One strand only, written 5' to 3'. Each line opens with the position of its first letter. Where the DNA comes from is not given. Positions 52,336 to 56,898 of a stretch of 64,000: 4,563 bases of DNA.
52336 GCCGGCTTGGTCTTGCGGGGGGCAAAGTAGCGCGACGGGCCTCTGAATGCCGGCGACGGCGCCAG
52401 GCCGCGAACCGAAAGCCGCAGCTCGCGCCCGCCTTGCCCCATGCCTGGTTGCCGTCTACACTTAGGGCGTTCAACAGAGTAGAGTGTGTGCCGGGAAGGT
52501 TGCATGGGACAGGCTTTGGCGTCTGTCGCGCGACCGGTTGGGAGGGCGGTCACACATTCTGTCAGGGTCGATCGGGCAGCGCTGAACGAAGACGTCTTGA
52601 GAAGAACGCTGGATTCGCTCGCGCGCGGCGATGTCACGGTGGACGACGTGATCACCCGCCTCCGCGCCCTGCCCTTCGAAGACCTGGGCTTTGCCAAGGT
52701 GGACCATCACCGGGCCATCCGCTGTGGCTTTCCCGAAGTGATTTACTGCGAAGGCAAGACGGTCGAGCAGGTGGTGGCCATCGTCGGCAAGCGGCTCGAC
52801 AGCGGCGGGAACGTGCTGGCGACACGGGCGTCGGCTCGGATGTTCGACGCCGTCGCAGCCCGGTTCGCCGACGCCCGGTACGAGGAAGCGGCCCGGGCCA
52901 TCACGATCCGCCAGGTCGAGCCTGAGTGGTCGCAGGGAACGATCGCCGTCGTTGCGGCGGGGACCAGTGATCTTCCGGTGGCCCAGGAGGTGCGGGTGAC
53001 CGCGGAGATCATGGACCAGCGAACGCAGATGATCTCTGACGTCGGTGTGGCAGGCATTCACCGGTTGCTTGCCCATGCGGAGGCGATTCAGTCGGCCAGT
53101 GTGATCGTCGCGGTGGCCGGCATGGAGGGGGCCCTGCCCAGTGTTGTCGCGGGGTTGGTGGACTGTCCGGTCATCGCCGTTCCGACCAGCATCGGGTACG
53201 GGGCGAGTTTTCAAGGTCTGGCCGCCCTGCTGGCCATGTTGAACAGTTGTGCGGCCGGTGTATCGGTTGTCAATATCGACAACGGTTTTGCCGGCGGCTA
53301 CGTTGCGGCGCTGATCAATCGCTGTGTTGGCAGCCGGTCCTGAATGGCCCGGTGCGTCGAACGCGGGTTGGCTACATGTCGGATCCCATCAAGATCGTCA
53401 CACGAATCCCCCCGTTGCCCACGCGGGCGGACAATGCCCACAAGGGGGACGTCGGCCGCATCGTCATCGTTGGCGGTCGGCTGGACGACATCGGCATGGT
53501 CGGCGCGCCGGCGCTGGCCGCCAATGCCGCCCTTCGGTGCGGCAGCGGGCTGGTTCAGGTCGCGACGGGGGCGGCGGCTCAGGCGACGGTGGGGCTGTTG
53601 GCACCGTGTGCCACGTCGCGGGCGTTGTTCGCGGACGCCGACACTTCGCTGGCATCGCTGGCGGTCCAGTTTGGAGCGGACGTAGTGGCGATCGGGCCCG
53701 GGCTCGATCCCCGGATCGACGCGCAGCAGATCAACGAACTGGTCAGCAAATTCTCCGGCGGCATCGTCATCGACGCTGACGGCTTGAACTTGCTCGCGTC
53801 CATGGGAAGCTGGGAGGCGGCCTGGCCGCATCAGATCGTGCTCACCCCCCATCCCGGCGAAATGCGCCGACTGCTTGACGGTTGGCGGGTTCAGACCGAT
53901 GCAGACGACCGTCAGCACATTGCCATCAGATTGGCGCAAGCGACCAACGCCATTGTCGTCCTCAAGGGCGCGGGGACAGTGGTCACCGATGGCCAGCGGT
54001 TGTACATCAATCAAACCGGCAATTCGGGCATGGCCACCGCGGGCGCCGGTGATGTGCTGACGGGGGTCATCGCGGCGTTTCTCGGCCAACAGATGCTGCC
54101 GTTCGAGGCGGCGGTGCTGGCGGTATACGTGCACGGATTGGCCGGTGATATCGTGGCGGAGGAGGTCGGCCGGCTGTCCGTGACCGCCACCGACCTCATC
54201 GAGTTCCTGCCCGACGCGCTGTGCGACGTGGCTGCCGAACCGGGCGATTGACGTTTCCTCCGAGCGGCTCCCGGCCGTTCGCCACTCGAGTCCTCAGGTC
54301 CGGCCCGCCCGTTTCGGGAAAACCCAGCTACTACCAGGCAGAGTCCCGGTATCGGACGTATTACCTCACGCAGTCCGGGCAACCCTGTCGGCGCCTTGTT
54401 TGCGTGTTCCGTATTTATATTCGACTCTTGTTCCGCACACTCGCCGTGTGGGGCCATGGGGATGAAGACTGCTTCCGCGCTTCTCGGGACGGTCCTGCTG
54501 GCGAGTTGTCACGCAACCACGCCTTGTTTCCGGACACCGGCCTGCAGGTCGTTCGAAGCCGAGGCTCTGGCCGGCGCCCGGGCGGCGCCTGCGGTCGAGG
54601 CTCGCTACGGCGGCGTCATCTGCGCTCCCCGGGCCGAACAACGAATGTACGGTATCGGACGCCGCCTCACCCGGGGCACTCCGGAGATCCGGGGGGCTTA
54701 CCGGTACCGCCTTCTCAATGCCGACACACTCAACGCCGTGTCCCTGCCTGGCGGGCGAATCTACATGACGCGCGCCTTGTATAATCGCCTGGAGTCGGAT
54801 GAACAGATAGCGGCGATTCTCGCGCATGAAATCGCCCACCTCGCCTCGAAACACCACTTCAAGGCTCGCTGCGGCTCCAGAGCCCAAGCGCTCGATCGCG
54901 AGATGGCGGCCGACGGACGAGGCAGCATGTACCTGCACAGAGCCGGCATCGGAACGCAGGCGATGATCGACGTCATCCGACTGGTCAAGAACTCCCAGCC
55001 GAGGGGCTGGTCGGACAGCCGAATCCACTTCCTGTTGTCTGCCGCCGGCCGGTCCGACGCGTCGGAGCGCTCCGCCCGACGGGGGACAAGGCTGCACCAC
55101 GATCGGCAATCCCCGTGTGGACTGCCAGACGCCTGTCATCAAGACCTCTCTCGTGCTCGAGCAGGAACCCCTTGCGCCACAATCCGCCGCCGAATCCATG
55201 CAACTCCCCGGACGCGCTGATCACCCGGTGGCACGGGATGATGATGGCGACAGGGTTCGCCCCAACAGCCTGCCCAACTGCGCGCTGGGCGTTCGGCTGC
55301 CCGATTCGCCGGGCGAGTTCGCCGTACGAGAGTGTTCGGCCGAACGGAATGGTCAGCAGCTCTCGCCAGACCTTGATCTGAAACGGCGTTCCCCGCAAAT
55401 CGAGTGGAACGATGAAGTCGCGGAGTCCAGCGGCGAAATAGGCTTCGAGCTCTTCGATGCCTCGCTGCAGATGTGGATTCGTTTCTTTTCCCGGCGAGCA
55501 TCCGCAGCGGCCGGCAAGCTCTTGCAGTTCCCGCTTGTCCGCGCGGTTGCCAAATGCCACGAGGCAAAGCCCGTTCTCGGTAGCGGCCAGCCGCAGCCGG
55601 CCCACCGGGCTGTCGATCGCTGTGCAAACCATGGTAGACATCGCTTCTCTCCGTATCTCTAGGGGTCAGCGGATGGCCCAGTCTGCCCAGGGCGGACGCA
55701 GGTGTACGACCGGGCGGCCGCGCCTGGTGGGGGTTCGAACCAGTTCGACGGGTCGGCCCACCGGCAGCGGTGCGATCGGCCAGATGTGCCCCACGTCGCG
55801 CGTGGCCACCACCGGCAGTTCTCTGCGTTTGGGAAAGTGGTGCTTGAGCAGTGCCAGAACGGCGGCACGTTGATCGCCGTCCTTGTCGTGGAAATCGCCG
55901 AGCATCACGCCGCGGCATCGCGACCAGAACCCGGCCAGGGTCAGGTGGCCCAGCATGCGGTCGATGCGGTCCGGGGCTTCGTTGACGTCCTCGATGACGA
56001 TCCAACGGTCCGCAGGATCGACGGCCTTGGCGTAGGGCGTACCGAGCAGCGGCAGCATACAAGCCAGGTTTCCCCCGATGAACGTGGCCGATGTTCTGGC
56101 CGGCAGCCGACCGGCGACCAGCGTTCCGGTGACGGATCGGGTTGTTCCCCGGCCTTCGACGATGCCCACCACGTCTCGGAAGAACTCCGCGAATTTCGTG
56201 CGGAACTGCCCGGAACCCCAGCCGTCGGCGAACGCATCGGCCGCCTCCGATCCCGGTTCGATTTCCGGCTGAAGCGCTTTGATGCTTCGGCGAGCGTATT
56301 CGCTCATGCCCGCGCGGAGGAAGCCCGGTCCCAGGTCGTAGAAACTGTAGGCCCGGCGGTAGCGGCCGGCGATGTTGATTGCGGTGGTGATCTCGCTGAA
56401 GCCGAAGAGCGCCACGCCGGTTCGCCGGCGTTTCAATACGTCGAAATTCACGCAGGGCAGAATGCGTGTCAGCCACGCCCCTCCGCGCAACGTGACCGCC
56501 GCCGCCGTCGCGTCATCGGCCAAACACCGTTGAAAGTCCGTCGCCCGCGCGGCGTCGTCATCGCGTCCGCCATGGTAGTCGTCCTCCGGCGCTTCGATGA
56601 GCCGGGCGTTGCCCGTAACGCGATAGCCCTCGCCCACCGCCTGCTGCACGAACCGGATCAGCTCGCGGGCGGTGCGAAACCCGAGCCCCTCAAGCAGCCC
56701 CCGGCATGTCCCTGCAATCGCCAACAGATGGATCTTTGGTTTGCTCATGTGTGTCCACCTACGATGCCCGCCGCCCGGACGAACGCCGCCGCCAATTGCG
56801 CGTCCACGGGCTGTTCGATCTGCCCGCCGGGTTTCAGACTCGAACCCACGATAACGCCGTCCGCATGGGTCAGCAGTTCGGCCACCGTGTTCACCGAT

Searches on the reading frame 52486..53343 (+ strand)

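Call 67: search_protein_families(library=pfam, proteins=[window:52486-53343:+], max_evalue=0.00001)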
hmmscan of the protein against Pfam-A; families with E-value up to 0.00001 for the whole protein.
window:52486-53343:+ (285 aa): 1 family
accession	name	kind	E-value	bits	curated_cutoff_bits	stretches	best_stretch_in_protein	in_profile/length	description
PF00731.26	AIRC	-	3e-13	50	30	1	153-277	2-126/148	AIR carboxylase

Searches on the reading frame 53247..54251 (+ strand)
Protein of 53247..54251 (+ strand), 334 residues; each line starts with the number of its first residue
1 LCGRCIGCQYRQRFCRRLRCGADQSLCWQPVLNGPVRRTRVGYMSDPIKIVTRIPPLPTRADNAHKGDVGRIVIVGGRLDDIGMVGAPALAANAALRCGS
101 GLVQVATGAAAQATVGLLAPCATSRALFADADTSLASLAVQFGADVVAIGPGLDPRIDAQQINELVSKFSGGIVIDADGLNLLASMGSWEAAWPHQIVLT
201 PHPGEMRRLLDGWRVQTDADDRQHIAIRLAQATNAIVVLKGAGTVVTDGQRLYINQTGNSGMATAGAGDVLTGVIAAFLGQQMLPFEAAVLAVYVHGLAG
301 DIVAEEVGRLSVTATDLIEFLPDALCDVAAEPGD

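Call 67: search_protein_families(library=pfam, proteins=[window:53247-54251:+], max_evalue=0.00001)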
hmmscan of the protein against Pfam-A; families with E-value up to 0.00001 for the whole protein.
window:53247-54251:+ (334 aa): 2 families
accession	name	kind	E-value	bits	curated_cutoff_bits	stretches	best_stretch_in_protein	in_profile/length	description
PF01256.23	Carb_kinase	-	4.8e-53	180.5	27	1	73-322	2-241/242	NAD(P)H-hydrate dehydratase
PF02110.20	HK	-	4.2e-09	36.6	27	1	222-325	140-241/247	Hydroxyethylthiazole kinase family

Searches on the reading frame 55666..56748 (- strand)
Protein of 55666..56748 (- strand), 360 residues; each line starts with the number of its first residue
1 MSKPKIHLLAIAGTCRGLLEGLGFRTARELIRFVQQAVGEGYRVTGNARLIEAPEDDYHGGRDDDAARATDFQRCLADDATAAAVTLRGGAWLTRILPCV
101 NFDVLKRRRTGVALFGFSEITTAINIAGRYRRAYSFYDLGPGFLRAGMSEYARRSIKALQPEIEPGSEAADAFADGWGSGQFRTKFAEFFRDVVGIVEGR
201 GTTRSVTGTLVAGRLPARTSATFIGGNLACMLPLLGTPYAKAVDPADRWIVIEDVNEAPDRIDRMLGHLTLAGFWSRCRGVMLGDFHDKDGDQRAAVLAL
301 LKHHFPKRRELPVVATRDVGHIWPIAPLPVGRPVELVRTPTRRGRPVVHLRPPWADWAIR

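Call 67: search_protein_families(library=pfam, proteins=[window:55666-56748:-], max_evalue=0.00001)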
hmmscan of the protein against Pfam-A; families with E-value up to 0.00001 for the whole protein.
window:55666-56748:- (360 aa): 2 families
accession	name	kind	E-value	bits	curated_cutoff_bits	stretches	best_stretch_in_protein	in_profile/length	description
PF17676.7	Peptidase_S66C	-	5.2e-24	85.6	23.7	1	222-336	3-120/120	LD-carboxypeptidase C-terminal domain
PF02016.21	Peptidase_S66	-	3.1e-11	43.9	25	1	34-127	23-110/121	LD-carboxypeptidase N-terminal domain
